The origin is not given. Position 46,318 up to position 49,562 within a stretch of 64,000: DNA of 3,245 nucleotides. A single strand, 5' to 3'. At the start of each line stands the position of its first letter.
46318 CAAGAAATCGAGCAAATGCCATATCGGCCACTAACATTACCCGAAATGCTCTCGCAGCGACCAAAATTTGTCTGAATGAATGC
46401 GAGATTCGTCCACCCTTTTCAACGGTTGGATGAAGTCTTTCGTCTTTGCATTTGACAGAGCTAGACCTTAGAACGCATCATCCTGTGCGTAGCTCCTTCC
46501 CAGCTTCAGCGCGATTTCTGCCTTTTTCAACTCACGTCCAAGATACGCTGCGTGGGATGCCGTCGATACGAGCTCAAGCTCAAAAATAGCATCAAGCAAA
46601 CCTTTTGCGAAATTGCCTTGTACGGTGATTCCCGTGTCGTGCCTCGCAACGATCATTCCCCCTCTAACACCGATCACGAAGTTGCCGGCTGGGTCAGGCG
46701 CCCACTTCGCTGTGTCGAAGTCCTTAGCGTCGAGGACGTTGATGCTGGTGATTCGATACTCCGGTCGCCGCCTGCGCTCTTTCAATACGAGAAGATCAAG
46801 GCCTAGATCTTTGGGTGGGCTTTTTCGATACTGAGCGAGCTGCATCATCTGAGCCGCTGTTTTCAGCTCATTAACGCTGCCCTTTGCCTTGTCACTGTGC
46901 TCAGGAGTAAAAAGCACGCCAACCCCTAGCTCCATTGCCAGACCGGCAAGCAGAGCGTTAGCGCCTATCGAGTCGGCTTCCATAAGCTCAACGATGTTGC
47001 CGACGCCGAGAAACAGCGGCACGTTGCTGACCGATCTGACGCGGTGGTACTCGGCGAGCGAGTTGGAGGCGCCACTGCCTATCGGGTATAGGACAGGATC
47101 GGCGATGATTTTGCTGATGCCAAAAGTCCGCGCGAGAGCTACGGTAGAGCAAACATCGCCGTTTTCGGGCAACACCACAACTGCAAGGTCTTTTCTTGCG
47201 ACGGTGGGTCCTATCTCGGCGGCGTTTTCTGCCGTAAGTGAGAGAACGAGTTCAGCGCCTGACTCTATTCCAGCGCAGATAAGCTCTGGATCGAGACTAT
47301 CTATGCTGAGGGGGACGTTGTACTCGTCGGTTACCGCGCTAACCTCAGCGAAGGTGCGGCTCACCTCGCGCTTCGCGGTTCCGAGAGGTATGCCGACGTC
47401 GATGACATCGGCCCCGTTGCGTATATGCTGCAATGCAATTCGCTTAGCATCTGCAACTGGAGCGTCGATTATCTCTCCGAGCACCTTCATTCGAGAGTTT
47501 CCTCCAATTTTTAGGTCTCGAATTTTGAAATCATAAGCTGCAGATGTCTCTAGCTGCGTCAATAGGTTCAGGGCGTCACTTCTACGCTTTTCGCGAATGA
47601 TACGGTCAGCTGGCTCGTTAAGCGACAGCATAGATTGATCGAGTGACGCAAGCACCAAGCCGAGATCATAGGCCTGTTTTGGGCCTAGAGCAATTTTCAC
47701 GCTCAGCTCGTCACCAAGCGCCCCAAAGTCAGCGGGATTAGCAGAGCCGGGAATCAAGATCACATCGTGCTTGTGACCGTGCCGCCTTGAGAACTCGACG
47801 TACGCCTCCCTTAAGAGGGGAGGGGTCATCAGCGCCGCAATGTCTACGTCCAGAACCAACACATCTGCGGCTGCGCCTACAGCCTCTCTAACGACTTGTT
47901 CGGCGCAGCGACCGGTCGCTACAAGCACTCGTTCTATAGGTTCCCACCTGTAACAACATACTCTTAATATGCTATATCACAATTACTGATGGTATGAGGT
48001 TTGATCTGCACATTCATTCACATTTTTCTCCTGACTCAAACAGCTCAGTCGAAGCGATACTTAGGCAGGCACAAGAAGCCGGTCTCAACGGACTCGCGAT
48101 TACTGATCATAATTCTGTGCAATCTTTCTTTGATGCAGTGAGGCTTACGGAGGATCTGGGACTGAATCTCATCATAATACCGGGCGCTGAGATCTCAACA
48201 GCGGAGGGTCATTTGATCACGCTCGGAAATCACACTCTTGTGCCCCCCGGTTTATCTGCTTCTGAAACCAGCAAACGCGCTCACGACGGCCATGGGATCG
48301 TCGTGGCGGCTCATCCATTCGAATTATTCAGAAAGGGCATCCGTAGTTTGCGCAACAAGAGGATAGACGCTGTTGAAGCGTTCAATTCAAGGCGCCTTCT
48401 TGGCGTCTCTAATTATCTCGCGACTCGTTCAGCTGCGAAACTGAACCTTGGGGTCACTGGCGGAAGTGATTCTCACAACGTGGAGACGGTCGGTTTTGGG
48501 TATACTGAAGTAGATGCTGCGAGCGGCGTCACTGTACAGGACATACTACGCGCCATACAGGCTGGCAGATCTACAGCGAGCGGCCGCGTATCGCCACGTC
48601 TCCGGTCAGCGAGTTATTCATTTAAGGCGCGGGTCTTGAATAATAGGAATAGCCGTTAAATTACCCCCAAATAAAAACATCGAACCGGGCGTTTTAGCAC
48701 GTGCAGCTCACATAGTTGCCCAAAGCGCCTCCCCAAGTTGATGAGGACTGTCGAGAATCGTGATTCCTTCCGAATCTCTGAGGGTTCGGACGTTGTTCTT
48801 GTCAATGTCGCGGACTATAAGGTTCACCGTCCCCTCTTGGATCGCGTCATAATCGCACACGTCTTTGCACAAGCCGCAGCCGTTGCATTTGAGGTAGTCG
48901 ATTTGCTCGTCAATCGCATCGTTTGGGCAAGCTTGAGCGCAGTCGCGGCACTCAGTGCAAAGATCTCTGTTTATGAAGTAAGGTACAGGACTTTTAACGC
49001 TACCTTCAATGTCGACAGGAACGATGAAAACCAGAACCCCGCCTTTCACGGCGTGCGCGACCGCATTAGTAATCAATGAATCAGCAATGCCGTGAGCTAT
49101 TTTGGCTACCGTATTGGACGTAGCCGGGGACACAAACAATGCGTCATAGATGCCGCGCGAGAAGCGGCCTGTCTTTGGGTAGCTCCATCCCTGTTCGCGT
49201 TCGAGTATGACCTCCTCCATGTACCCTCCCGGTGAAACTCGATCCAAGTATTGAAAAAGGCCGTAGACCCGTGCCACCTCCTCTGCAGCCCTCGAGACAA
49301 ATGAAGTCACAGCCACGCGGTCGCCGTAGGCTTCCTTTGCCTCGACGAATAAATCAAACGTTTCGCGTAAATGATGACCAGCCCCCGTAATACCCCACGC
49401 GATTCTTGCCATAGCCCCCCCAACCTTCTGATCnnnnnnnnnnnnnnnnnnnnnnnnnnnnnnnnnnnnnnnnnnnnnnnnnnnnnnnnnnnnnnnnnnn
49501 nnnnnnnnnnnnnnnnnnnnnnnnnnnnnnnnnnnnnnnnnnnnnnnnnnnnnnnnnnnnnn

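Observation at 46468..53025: Methanopterin/F420 cofactor-biosynthesis neighbourhood built largely from enzyme families with unresolved reactions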

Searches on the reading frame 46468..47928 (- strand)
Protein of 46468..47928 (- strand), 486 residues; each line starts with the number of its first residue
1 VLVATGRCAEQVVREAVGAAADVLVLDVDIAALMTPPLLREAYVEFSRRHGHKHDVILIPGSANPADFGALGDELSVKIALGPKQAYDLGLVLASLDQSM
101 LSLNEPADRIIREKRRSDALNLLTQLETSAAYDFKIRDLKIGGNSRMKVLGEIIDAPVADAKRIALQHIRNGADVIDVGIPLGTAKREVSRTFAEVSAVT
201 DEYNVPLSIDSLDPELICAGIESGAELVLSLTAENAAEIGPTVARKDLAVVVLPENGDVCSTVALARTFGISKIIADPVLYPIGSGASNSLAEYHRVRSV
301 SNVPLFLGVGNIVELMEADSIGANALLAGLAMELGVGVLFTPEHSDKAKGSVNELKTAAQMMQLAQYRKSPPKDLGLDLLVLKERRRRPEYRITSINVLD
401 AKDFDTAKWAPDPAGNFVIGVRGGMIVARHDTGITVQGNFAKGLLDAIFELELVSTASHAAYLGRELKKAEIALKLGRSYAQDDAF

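Call 3: search_protein_families(library=pfam, proteins=[window:46468-47928:-], max_evalue=0.01)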
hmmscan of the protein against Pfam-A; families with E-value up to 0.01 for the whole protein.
window:46468-47928:- (486 aa): 3 families
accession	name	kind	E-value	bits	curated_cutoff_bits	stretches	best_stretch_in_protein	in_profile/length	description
PF14251.12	PterinBD-DUF4346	-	8.9e-19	68.5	29.6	1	412-483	2-86/86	PterinBD-DUF4346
PF00809.28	Pterin_bind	-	9.2e-13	48.8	25.5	1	159-253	21-123/244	Pterin binding enzyme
PF03599.22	CdhD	-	2.2e-07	30.4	24.8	1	189-299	82-197/387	CO dehydrogenase/acetyl-CoA synthase delta subunit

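Call 4: search_protein_families(library=ncbifam, proteins=[window:46468-47928:-], max_evalue=0.01)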
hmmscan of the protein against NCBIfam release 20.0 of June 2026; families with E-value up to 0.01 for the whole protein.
window:46468-47928:- (486 aa): 4 families
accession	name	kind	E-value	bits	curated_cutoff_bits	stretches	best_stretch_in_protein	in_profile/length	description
TIGR00284.1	TIGR00284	hypoth_equivalog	8.8e-90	301.6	256.65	1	2-484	4-495/497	dihydropteroate synthase-like protein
NF002128.0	PRK00964.1-6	equivalog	9.6e-10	38.1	568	1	435-485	320-370/390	tetrahydromethanopterin S-methyltransferase subunit A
NF005719.0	PRK07535.1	domain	3e-08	33.1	259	1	144-336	11-222/268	methyltetrahydrofolate:corrinoid/iron-sulfur protein methyltransferase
TIGR01496.1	DHPS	equivalog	7.7e-06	25.7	162.6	1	159-253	23-125/258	dihydropteroate synthase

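Call 38: search_solved_structures(query=window:46468-47928:-, max_evalue=0.01)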
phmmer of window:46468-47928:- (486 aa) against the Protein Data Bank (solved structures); distinct sequences matched with E-value up to 0.01: 2.
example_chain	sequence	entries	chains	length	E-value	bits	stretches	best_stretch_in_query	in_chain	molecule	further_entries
1tws_A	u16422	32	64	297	0.00064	21.9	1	156-256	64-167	DHPS, Dihydropteroate synthase | Dihydropteroate synthase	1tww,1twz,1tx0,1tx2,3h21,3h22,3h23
3v5o_A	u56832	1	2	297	0.00079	21.6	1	156-256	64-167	Dihydropteroate synthase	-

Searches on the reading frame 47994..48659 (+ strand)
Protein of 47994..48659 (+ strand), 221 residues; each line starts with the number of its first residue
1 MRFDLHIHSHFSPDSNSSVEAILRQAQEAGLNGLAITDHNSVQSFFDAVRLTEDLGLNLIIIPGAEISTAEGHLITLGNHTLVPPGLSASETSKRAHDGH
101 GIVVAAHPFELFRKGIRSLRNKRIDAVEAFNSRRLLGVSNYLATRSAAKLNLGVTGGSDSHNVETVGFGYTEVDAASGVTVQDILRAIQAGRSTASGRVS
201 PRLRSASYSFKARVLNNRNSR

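Call 3: search_protein_families(library=pfam, proteins=[window:47994-48659:+], max_evalue=0.01)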
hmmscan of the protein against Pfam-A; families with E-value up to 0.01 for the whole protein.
window:47994-48659:+ (221 aa): 2 families
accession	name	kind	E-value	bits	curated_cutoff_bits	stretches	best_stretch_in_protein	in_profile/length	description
PF13263.12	PHP_C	-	5.4e-15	55.1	21.3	1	139-192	3-55/56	PHP-associated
PF02811.25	PHP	-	6.4e-13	49.8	26.4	1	4-73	1-74/164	PHP domain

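Call 4: search_protein_families(library=ncbifam, proteins=[window:47994-48659:+], max_evalue=0.01)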
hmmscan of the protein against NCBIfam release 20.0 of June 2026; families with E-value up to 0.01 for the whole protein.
window:47994-48659:+ (221 aa): 20 families
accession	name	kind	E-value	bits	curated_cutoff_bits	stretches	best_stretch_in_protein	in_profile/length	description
NF038032.1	CehA_McbA_metalo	domain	9.8e-22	77.8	80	1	2-196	4-216/315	CehA/McbA family metallohydrolase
NF045780.1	TrlF_fam_ATP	equivalog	3.2e-11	42.7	350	1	2-76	7-94/944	TrlF family AAA-like ATPase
NF047791.1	RNaseRnm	equivalog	7.4e-11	41.8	375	1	2-70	2-69/275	RNase RNM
TIGR01856.1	hisJ_fam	subfamily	6.6e-10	39.1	90.2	1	3-49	1-47/252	histidinol-phosphatase HisJ family protein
NF041577.1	nside_bi_sphtase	equivalog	1.5e-08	34.2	400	1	2-70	3-68/276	3',5'-nucleoside bisphosphate phosphatase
TIGR01405.1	polC_Gram_pos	equivalog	4.8e-07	27.9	1043.45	1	2-69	104-170/1211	DNA polymerase III subunit alpha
NF001688.0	PRK00448.1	equivalog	6.3e-07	27.3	873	1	2-71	338-406/1445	PolC-type DNA polymerase III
NF005596.0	PRK07328.1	subfamily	6.5e-07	29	202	0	2-42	3-43/269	histidinol-phosphatase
NF041661.1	Cycl_ph_dihydrol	equivalog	1.2e-06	28.1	500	1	4-69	1-63/259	phosphoribosyl 1,2-cyclic phosphate 1,2-diphosphodiesterase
NF004225.0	PRK05672.1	subfamily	2.7e-06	25.7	939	1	4-69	8-72/1047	error-prone DNA polymerase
NF004086.0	PRK05588.1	equivalog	1e-05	25.7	321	1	3-40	2-38/255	histidinol phosphate phosphatase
NF005298.0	PRK06826.1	equivalog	1e-05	23.4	1260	1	4-73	7-75/1151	DNA polymerase III subunit alpha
NF005996.1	PRK08123.1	equivalog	1.5e-05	24.5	133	0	4-46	2-45/262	histidinol-phosphatase HisJ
NF006702.0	PRK09248.1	domain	1.6e-05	24.5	264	1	2-40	4-42/246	PHP domain-containing protein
NF004226.0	PRK05673.1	equivalog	0.00012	20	1002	1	4-66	8-69/1146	DNA polymerase III subunit alpha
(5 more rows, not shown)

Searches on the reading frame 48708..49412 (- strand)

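Call 3: search_protein_families(library=pfam, proteins=[window:48708-49412:-], max_evalue=0.01)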
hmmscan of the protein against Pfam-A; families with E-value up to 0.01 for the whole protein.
window:48708-49412:- (234 aa): 14 families
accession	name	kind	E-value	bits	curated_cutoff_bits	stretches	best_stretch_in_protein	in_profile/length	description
PF02441.25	Flavoprotein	-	8.4e-19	68.2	22.7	1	3-136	2-108/162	Flavoprotein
PF00037.32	Fer4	-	7.1e-14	51.4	21.1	2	146-168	2-24/24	4Fe-4S binding domain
PF12837.12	Fer4_6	-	6e-09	35.9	25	2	147-167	4-24/24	4Fe-4S binding domain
PF13187.11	Fer4_9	-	9.5e-09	35.6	27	1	149-167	28-52/52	4Fe-4S dicluster domain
PF12797.12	Fer4_2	-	7.4e-08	32.3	24.5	1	145-163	3-21/22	4Fe-4S binding domain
PF13484.11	Fer4_16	-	1.4e-07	32.6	30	1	152-170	2-20/66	4Fe-4S double cluster binding domain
PF13237.11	Fer4_10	-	7.3e-07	29.5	25.5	2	146-186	3-52/53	4Fe-4S dicluster domain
PF13183.11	Fer4_8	-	7.9e-07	30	27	0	150-165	52-67/68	4Fe-4S dicluster domain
PF13534.11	Fer4_17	-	1.9e-06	28.7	22.2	0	175-211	1-37/61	4Fe-4S dicluster domain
PF12838.12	Fer4_7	-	7.3e-06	26.8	27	0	146-166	32-52/52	4Fe-4S dicluster domain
PF25160.1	LdpA_Fe-S-bd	-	8.2e-06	25.9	27.6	1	155-194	5-46/49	LdpA Fe-S cluster-binding domain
PF12798.12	Fer4_3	-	2.3e-05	25.3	27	0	152-166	1-15/15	4Fe-4S binding domain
PF14697.11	Fer4_21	-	0.00012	22.6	35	1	146-191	2-57/59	4Fe-4S dicluster domain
PF12800.12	Fer4_4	-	0.00098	19.7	24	0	175-187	3-15/17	4Fe-4S binding domain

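Call 4: search_protein_families(library=ncbifam, proteins=[window:48708-49412:-], max_evalue=0.01)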
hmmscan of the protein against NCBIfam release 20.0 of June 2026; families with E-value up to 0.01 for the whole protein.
window:48708-49412:- (234 aa): 53 families (the best 25 are shown)
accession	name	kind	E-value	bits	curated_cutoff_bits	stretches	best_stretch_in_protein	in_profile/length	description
TIGR02700.1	flavo_MJ0208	hypoth_equivalog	7.2e-89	297.1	251.35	1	3-229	1-233/234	dihydromethanopterin reductase (acceptor)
TIGR02699.1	archaeo_AfpA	hypoth_equivalog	1.9e-36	125.2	192.45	1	3-145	1-136/174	archaeoflavoprotein AfpA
TIGR02179.1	PorD_KorD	subfamily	3e-09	36.8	60.05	1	147-192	22-73/78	2-oxoacid:acceptor oxidoreductase, delta subunit, pyruvate/2-ketoisovalerate family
TIGR01971.1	NuoI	subfamily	2.2e-08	33.7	113.05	2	170-195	77-102/121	NADH-quinone oxidoreductase, chain I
NF041778.1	hetero_SS_HdrA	equivalog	5.4e-08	31.1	1400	1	145-192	582-634/771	ferredoxin:CoB-CoM heterodisulfide reductase subunit HdrA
TIGR03287.1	methan_mark_16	hypoth_equivalog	1.4e-07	30.3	363.95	1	147-201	299-359/391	methanogenesis marker 16 metalloprotein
NF040684.1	PorD_Arch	equivalog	2.5e-07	30.7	120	1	146-192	28-80/85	pyruvate synthase subunit PorD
NF042909.1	FMH_DH_FwdF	exception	3.8e-07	29.5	375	1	175-207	16-48/336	tungsten-dependent formylmethanofuran dehydrogenase subunit FwdF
NF058577.1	FdxA_fam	equivalog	5.6e-07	29.6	65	2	145-190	3-52/52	4Fe-4S ferredoxin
TIGR03336.1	IOR_alpha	equivalog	1e-06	27.4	650.9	1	140-191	540-595/595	indolepyruvate ferredoxin oxidoreductase subunit alpha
NF045790.1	OxalOxreddelta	equivalog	1.7e-06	27.5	230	1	146-193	256-308/316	oxalate oxidoreductase subunit delta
NF007204.0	PRK09625.1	equivalog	3.4e-06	27.1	125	1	147-187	56-102/133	pyruvate flavodoxin oxidoreductase subunit delta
TIGR04105.1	FeFe_hydrog_B1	subfamily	4.4e-06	25.6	450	1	149-193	110-161/462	monomeric [FeFe] hydrogenase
NF041891.1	hdrA_Methbact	equivalog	4.6e-06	25.1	1300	1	109-192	538-619/762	ferredoxin:CoB-CoM heterodisulfide reductase subunit HdrA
NF043069.1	T4HPD_activ_SAM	equivalog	7.5e-06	25.5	425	1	147-209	48-119/299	trans-4-hydroxy-L-proline dehydratase activase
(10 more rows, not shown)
